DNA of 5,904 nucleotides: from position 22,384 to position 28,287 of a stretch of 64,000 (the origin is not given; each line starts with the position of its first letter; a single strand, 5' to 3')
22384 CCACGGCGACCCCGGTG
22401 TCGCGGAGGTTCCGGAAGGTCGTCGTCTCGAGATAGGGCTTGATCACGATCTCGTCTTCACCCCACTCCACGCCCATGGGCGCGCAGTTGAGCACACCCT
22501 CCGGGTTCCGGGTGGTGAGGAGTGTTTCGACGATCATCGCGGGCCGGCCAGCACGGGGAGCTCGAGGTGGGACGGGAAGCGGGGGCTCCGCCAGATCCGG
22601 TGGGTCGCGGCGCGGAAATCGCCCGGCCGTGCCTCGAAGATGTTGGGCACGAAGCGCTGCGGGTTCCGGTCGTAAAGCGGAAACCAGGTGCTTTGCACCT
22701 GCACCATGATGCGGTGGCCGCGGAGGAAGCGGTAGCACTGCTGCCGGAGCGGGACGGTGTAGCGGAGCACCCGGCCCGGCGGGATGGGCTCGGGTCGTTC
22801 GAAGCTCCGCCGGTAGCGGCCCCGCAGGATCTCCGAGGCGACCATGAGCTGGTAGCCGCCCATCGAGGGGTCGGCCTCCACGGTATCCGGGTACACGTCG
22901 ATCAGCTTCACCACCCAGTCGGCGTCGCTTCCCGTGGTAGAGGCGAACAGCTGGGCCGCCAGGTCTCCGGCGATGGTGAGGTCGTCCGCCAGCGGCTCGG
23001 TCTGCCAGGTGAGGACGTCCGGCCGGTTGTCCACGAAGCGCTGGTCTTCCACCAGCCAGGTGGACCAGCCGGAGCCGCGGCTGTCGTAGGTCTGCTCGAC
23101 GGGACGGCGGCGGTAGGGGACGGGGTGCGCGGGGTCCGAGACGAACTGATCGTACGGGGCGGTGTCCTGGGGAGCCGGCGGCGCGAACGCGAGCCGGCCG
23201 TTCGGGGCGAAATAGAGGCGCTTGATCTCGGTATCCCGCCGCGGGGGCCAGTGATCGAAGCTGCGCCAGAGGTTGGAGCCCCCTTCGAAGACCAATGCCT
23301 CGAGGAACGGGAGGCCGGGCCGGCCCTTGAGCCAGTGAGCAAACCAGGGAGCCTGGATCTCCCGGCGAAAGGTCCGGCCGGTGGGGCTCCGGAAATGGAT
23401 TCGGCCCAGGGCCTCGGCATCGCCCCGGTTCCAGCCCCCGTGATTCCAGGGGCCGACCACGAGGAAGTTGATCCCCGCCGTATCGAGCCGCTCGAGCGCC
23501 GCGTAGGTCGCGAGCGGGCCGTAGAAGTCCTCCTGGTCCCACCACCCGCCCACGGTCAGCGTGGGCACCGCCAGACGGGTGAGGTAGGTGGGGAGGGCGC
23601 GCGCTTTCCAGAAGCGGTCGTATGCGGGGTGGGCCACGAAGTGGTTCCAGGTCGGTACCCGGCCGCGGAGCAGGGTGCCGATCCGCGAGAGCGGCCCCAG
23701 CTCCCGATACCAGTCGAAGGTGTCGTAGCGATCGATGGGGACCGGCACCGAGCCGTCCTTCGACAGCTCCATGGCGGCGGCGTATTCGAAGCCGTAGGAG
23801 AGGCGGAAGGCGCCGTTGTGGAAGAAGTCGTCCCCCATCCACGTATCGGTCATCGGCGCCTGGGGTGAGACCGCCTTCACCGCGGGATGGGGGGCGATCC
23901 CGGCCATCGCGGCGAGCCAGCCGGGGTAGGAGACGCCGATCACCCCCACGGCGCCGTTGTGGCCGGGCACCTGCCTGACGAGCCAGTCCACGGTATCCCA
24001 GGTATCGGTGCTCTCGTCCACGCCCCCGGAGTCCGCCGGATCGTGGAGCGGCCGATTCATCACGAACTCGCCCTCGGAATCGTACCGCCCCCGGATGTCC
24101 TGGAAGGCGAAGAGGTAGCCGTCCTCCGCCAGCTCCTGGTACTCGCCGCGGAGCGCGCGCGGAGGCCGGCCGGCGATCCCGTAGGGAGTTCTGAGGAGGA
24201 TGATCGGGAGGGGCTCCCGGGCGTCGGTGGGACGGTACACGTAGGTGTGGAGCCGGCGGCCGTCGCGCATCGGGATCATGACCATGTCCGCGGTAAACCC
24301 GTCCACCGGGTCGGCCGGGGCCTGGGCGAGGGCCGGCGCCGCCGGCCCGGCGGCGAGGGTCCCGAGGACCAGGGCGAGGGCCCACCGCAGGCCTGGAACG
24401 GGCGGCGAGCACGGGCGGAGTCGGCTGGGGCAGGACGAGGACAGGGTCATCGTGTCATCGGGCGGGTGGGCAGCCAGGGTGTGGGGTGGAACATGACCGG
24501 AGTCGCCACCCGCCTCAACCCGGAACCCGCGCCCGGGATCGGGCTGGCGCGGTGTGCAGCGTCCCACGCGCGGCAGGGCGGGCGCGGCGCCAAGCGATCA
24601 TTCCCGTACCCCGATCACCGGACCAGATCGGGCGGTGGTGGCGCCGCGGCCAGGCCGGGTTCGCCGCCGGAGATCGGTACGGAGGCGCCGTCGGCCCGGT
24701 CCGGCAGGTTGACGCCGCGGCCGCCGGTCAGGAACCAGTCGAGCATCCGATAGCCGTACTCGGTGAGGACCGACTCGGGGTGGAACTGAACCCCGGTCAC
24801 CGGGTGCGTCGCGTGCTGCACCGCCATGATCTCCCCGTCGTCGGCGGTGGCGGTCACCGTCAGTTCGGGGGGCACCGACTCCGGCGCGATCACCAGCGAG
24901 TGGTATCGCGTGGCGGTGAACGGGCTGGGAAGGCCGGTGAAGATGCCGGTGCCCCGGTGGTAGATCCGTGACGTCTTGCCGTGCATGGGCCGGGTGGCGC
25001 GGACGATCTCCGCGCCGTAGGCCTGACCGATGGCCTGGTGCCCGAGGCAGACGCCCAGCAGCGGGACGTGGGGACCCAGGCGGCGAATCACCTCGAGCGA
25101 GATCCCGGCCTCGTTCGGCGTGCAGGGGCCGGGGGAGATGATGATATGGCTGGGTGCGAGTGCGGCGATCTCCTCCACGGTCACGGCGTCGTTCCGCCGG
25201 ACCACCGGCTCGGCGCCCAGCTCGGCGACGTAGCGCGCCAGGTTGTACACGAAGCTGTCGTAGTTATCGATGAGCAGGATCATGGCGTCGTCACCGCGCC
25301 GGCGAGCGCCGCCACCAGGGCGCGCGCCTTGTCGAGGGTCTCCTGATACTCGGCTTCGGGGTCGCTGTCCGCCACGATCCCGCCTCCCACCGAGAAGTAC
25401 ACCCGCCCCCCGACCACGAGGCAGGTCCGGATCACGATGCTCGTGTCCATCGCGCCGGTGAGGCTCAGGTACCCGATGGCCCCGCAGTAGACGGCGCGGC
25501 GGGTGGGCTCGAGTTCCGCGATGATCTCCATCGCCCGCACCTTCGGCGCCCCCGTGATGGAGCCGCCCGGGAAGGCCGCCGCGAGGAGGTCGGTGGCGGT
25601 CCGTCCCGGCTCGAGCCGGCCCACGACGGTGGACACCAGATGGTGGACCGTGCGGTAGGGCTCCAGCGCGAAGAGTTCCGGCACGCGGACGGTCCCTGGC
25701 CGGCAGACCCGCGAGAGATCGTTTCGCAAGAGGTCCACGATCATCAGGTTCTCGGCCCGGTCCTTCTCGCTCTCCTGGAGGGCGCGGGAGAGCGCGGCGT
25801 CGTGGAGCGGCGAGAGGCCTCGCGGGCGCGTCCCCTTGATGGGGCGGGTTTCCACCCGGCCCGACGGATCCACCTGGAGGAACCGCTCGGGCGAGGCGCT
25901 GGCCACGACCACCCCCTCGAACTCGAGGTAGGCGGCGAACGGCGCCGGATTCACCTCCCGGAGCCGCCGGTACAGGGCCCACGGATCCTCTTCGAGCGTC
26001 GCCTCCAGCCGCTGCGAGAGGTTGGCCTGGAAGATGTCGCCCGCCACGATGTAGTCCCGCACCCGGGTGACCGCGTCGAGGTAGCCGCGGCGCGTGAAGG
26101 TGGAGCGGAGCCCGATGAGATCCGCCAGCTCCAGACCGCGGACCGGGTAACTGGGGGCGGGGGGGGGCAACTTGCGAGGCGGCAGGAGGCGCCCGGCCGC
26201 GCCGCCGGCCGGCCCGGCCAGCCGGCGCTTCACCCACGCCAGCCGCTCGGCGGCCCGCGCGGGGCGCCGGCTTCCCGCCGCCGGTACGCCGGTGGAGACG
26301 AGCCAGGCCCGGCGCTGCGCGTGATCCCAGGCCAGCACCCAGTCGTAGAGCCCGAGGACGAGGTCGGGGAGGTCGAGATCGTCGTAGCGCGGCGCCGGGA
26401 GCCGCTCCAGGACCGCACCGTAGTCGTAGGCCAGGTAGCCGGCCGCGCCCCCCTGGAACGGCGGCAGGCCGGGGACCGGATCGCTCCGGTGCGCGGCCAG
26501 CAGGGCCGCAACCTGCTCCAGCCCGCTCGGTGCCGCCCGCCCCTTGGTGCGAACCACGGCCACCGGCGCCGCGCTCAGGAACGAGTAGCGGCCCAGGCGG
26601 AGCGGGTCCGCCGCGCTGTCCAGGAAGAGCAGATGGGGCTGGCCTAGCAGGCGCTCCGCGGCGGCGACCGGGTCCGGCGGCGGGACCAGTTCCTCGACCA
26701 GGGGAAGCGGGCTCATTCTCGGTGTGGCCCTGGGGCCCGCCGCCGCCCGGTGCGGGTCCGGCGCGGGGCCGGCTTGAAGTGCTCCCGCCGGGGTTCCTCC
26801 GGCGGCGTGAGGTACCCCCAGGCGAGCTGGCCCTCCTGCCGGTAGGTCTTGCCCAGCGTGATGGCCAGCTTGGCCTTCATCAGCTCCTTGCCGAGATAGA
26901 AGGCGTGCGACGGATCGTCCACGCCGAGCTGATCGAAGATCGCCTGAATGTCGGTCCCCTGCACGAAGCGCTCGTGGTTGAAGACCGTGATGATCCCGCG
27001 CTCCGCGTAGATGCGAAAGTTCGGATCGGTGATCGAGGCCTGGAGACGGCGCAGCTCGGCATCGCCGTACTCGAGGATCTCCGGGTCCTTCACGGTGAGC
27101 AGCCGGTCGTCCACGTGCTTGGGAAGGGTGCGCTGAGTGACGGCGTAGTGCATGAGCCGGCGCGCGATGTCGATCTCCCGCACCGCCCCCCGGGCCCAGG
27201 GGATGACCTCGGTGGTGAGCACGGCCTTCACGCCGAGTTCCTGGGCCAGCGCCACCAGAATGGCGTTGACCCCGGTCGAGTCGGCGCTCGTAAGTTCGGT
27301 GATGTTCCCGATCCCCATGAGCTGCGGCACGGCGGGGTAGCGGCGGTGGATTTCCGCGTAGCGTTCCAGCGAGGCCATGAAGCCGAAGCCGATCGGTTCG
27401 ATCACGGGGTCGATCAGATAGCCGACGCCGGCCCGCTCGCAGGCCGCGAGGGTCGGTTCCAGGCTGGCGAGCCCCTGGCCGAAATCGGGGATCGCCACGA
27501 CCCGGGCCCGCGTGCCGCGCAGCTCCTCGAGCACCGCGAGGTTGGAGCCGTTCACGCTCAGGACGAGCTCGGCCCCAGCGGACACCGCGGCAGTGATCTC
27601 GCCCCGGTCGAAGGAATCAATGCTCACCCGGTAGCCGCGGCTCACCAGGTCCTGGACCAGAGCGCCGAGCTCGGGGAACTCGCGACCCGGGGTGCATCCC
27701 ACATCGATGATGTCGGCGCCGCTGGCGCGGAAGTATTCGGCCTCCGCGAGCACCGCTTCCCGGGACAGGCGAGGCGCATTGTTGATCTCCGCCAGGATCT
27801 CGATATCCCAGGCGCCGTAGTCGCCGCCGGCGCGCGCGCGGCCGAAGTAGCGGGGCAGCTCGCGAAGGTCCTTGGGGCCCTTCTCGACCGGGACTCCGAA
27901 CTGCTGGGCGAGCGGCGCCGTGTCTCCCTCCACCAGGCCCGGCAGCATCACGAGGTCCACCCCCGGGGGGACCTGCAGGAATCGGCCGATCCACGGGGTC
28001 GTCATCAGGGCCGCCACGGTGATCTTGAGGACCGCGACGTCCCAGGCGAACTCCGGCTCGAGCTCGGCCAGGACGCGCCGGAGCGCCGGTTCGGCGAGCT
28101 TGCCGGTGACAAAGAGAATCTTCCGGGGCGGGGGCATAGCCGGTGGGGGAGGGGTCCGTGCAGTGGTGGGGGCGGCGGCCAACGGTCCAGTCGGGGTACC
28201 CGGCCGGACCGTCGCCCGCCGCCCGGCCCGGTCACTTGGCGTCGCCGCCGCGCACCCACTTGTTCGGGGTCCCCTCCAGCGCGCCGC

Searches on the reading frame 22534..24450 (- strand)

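Call 50: search_protein_families(library=pfam, proteins=[window:22534-24450:-])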
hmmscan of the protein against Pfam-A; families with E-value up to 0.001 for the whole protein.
window:22534-24450:- (638 aa): 2 families
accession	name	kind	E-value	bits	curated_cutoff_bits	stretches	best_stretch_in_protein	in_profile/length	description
PF02129.25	Peptidase_S15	-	1.9e-56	192.1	23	1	63-338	1-261/262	X-Pro dipeptidyl-peptidase (S15 family)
PF08530.16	PepX_C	-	9.4e-27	94.8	22.5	1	391-630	17-217/217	X-Pro dipeptidyl-peptidase C-terminal non-catalytic domain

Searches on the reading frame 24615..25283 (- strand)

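Call 50: search_protein_families(library=pfam, proteins=[window:24615-25283:-])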
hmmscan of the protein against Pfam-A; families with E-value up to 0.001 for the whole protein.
window:24615-25283:- (222 aa): 2 families
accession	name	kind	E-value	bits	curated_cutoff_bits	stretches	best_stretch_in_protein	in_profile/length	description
PF00117.34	GATase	-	2.9e-58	197.1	22.8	1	3-185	1-187/190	Glutamine amidotransferase class-I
PF07722.19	Peptidase_C26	-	3e-10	40.7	20.5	1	70-170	103-219/219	Peptidase C26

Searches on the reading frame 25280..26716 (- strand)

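Call 15: search_protein_families(library=pfam, proteins=[window:25280-26716:-])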
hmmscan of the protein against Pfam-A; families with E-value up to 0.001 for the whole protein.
window:25280-26716:- (478 aa): 2 families
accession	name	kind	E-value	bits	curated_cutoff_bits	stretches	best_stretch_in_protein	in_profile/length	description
PF00425.24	Chorismate_bind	-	1.3e-93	313.7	27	1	210-463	3-257/257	chorismate binding enzyme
PF04715.19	Anth_synt_I_N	-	1.3e-21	77.8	23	1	15-138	4-139/140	Anthranilate synthase component I, N terminal region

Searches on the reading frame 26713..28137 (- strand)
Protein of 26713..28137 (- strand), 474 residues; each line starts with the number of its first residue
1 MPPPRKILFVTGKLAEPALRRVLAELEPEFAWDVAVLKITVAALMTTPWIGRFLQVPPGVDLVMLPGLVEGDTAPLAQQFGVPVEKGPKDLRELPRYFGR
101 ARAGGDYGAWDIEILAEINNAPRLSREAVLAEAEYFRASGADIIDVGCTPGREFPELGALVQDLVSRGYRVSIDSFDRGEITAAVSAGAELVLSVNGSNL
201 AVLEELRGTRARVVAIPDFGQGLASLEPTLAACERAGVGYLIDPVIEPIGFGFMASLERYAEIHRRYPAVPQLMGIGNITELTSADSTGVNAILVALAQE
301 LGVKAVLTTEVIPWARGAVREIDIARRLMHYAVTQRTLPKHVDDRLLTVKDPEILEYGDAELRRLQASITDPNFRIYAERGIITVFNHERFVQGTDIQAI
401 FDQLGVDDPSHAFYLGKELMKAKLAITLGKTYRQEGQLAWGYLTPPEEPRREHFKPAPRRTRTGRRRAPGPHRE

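Call 15: search_protein_families(library=pfam, proteins=[window:26713-28137:-])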
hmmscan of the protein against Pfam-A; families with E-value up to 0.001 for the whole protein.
window:26713-28137:- (474 aa): 3 families
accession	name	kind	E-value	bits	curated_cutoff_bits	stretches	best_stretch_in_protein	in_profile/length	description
PF20123.4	DUF6513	-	5.6e-22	78.3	23.9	1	6-89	2-86/86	Family of unknown function (DUF6513)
PF14251.12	PterinBD-DUF4346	-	1.1e-07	33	29.6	1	398-435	49-86/86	PterinBD-DUF4346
PF00809.28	Pterin_bind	-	2.4e-06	27.8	25.5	1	125-215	19-122/244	Pterin binding enzyme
